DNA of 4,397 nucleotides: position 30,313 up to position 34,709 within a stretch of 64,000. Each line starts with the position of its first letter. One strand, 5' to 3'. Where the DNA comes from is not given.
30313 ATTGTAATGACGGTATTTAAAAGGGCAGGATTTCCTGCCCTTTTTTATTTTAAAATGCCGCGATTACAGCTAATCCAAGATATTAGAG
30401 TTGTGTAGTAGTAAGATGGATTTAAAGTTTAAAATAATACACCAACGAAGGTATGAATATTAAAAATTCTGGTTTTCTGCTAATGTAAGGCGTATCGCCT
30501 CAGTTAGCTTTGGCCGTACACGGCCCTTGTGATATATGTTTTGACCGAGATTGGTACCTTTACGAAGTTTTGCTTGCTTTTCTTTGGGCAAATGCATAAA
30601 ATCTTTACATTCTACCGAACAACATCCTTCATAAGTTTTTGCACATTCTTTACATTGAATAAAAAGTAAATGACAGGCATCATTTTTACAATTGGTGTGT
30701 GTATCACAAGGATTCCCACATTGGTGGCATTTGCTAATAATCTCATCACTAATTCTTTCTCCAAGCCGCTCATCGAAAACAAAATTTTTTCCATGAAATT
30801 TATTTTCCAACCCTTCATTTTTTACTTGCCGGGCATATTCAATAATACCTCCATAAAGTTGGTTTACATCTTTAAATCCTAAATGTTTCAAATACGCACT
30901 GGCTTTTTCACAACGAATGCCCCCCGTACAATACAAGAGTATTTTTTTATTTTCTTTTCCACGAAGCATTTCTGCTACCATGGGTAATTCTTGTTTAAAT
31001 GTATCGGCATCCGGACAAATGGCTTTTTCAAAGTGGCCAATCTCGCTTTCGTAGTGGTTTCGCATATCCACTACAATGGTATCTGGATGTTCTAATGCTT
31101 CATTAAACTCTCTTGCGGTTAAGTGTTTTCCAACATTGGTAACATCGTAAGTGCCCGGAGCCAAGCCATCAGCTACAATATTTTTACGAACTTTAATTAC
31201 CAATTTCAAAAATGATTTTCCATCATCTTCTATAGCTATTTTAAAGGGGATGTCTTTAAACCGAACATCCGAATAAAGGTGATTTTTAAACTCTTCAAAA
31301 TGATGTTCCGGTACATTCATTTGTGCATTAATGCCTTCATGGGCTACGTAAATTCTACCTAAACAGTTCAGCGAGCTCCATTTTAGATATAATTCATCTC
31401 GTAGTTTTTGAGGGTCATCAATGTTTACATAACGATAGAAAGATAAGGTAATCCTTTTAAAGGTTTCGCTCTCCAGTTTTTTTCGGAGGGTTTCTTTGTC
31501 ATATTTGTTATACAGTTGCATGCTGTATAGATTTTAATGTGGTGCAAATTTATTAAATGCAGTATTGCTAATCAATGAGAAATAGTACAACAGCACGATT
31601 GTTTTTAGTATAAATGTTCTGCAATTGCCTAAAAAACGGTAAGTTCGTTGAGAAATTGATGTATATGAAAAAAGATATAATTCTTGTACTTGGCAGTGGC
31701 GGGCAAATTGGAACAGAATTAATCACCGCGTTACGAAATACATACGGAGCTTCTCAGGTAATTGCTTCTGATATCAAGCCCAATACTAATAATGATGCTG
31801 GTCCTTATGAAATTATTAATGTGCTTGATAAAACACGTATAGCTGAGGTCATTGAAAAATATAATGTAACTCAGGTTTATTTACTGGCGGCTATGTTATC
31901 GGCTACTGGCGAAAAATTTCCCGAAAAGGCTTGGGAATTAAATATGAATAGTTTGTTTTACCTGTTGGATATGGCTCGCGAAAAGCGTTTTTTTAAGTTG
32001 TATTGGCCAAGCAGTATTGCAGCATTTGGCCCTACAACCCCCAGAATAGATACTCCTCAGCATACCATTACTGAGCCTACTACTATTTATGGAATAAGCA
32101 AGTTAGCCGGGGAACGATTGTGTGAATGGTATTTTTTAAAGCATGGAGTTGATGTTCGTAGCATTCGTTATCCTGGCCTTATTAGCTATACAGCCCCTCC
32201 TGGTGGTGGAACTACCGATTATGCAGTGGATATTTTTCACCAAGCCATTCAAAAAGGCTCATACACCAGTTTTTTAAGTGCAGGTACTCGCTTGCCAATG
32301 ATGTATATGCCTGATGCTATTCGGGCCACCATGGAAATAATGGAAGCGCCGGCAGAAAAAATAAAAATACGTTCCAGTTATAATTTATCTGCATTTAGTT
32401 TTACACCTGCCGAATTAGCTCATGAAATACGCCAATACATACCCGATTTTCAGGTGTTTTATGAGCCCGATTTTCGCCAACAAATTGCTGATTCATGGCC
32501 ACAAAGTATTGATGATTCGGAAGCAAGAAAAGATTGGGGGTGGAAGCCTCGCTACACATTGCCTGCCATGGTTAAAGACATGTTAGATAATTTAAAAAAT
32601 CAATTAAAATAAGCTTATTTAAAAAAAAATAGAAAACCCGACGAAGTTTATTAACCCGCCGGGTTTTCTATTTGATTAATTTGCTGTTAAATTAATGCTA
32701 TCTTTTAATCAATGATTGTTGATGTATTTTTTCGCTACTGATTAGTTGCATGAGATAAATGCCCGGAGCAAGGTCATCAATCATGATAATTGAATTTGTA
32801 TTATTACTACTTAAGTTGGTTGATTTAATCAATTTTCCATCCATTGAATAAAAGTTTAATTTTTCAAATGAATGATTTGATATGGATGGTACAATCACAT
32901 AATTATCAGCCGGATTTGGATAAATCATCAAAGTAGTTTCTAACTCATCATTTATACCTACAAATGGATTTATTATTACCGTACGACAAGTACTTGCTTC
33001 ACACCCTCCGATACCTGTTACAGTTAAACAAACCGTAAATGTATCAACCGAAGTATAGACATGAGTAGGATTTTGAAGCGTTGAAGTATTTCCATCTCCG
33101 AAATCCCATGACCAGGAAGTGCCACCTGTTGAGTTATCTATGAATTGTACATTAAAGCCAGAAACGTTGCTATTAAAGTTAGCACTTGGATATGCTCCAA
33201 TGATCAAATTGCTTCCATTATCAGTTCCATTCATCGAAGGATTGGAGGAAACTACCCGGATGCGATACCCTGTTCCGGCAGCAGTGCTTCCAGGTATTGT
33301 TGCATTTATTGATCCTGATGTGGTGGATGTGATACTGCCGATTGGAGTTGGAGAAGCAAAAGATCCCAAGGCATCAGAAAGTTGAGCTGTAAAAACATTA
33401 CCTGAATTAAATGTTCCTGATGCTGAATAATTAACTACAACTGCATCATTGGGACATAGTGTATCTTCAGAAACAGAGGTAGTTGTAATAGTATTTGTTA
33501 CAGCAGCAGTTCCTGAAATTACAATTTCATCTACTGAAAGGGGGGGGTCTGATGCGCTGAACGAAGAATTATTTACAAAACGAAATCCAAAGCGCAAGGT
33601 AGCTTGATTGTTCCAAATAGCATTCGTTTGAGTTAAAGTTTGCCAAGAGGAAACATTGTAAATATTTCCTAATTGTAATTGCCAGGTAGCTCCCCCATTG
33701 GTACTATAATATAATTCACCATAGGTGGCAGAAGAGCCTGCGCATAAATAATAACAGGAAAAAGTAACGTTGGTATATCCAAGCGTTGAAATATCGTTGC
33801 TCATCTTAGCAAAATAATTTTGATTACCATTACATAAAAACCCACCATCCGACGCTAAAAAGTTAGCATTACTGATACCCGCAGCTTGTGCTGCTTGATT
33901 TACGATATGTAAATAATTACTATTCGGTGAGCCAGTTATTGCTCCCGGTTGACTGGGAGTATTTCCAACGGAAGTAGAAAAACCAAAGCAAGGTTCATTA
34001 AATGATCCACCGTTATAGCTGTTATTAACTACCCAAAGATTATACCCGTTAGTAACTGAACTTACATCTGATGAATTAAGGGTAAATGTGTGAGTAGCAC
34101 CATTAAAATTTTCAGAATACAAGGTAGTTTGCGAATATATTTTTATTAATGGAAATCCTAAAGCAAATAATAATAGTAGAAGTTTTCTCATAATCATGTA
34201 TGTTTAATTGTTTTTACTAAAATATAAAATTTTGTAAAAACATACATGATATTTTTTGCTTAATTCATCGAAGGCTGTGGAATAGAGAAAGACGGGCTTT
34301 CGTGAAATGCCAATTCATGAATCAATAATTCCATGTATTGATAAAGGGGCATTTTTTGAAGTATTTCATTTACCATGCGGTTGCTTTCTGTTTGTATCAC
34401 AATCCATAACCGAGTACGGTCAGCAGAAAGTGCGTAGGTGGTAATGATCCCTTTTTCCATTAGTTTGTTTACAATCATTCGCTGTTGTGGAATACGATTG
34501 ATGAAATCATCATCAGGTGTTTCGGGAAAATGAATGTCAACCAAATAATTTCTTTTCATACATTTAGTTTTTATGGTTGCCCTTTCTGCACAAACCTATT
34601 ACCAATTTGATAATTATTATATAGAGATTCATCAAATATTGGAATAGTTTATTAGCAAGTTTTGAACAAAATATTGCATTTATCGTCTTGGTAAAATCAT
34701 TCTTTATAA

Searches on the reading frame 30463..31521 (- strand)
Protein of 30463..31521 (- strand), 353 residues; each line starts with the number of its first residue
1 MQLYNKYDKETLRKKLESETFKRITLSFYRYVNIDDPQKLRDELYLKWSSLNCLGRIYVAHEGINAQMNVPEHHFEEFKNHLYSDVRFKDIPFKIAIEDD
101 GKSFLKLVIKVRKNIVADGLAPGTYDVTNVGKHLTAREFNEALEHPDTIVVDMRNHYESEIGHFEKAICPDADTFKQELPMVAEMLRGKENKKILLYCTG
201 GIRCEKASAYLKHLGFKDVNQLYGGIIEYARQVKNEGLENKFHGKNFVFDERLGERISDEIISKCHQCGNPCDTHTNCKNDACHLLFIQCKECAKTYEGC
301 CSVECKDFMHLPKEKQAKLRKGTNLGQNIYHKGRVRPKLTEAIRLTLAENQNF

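Call 57: search_protein_families(library=pfam, proteins=[window:30463-31521:-], max_evalue=0.0001)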
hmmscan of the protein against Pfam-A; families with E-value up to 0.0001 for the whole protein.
window:30463-31521:- (353 aa): 3 families
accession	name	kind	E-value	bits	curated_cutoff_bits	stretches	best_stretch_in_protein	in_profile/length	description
PF17773.7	UPF0176_N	-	2.1e-25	89.3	26.2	1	25-115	3-92/92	UPF0176 acylphosphatase like domain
PF12368.13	Rhodanese_C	-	4.9e-22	78.5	26.9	1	243-306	1-66/66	Rhodanase C-terminal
PF00581.25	Rhodanese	-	1.3e-10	42.1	22.2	1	135-230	1-100/102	Rhodanese-like domain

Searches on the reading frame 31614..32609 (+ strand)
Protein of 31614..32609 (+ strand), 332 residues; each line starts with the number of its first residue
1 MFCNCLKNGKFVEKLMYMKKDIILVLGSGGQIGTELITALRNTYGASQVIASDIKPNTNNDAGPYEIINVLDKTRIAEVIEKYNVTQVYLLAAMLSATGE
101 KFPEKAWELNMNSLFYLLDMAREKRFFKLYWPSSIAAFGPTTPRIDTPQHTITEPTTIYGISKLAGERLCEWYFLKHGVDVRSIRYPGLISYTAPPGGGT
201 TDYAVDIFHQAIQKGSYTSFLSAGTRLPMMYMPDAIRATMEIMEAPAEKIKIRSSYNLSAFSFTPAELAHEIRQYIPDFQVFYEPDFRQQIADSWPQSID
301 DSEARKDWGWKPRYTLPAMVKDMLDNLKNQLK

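Call 57: search_protein_families(library=pfam, proteins=[window:31614-32609:+], max_evalue=0.0001)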
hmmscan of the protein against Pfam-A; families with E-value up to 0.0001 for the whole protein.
window:31614-32609:+ (332 aa): 3 families
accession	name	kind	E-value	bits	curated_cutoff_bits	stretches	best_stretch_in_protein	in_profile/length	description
PF01370.27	Epimerase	-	4.3e-25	88.9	20.9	1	23-251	1-233/240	NAD dependent epimerase/dehydratase family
PF16363.11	GDP_Man_Dehyd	-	9e-16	58.7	27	1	24-323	1-332/332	GDP-mannose 4,6 dehydratase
PF04321.23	RmlD_sub_bind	-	4.4e-09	36.3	27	1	23-173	3-139/287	RmlD substrate binding domain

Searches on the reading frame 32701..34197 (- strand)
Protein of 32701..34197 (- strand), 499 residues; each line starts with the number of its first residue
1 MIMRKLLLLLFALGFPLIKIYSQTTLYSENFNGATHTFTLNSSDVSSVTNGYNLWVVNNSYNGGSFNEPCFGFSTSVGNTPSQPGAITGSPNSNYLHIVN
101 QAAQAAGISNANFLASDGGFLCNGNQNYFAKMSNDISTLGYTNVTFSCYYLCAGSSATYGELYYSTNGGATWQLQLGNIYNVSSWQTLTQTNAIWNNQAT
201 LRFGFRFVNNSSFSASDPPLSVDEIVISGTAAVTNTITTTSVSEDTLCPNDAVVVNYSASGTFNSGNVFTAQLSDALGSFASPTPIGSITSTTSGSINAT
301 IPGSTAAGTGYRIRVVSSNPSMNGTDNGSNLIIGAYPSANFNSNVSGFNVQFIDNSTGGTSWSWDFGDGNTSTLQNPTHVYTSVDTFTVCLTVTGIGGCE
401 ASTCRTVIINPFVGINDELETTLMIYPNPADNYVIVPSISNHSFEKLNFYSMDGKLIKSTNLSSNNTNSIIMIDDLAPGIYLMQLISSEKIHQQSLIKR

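Call 3: search_protein_families(library=pfam, proteins=[window:32701-34197:-], max_evalue=1)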
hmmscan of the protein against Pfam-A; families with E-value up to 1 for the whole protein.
window:32701-34197:- (499 aa): 6 families
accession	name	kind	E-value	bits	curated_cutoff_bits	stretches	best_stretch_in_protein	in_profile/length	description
PF18911.6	PKD_4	-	1.9e-14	53.9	27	1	347-403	21-78/85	PKD domain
PF18962.6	Por_Secre_tail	-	5e-10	40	27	1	425-491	1-68/75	Secretion system C-terminal sorting domain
PF00801.26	PKD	-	1.9e-09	37.8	23.5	1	345-405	12-77/80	PKD domain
PF21471.3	Reelin_subrepeat-B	-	0.0071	16.6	27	1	132-227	28-126/127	Reelin subrepeat B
PF23623.1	GBD_IRG7_N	-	0.038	14.6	27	1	447-487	40-80/95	IRG7 N-terminal galactose binding domain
PF02012.26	BNR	-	0.043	14.2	27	1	163-174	1-12/12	BNR/Asp-box repeat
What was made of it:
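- On SprB repeat / PKD: A PKD domain is present only in the neighbouring gene 32698-34197 (call 3).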

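Call 4: search_protein_families(library=ncbifam, proteins=[window:32701-34197:-], max_evalue=1)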
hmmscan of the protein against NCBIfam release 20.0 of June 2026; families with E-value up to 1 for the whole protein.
window:32701-34197:- (499 aa): 2 families
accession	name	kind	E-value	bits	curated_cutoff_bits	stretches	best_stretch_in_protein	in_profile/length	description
TIGR04183.1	Por_Secre_tail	domain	2.1e-11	43.6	23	1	425-499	1-72/72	T9SS type A sorting domain-containing protein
NF050177.1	TapA_OM_Porphy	equivalog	0.00022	20.1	500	1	420-496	468-541/544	TapA/TapC family T9SS-dependent outer membrane protein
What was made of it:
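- TIGR04183 scores above its cut-off (call 4).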

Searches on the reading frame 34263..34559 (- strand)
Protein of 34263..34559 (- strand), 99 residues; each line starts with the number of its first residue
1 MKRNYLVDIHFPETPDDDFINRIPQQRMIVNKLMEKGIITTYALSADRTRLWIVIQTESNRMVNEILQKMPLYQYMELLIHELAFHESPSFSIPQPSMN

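Call 57: search_protein_families(library=pfam, proteins=[window:34263-34559:-], max_evalue=0.0001)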
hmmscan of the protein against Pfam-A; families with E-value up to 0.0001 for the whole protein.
window:34263-34559:- (99 aa): 1 family
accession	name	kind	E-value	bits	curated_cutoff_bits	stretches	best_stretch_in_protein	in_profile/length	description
PF02426.22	MIase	-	2.5e-09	37.6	26.7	1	8-88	8-89/90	Muconolactone delta-isomerase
